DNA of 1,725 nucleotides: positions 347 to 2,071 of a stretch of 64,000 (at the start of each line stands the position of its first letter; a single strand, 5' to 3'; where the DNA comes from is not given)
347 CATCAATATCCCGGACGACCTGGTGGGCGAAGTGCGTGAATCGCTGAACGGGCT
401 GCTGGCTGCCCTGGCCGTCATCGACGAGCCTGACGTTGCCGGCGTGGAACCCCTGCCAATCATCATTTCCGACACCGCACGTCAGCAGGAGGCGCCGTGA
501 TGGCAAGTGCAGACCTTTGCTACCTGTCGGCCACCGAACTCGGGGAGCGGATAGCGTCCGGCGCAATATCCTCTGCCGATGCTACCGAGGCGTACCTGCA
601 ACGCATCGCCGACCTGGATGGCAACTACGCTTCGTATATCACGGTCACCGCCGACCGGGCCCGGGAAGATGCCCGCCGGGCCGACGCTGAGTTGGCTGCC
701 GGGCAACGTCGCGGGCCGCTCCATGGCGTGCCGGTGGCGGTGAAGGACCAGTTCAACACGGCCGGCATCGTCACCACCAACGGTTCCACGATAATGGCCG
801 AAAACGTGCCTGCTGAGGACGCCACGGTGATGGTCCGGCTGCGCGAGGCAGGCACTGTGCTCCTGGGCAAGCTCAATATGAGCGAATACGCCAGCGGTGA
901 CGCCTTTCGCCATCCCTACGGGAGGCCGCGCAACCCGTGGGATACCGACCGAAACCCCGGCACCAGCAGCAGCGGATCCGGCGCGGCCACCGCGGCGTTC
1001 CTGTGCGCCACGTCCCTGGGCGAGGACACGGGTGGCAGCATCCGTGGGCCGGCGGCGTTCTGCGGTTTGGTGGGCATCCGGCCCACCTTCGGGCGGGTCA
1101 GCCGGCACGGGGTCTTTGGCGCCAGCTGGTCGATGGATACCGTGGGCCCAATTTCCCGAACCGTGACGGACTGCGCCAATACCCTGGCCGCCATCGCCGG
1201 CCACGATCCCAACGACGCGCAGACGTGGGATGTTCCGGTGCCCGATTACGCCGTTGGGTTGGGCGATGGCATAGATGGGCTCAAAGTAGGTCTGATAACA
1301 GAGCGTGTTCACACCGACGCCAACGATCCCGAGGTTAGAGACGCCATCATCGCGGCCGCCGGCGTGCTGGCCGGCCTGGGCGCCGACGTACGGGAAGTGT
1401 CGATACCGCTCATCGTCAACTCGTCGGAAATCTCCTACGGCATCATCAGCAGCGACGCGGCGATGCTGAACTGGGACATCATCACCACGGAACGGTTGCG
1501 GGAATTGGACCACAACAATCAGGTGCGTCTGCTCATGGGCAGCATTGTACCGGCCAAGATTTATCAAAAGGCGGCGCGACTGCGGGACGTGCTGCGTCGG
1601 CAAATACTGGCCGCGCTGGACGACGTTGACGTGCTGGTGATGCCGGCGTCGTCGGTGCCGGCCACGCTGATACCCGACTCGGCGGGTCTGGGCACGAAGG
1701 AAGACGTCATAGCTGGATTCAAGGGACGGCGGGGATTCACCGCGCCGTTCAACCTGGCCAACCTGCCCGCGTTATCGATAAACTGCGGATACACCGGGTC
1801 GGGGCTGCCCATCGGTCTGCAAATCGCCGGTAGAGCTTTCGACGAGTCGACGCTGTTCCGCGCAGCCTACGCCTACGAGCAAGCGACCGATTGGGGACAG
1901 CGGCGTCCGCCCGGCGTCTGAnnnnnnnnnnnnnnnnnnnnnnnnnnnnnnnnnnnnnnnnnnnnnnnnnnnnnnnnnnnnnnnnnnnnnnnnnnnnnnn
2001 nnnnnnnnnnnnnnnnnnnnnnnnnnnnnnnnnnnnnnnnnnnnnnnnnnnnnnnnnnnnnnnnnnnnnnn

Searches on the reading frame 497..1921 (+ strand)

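Call 48: search_protein_families(library=pfam, proteins=[window:497-1921:+], max_evalue=0.0001)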
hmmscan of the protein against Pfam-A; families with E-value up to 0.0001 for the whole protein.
window:497-1921:+ (474 aa): 1 family
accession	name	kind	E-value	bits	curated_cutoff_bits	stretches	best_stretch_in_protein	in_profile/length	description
PF01425.27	Amidase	-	7.8e-113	378.3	27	1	28-453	1-444/445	Amidase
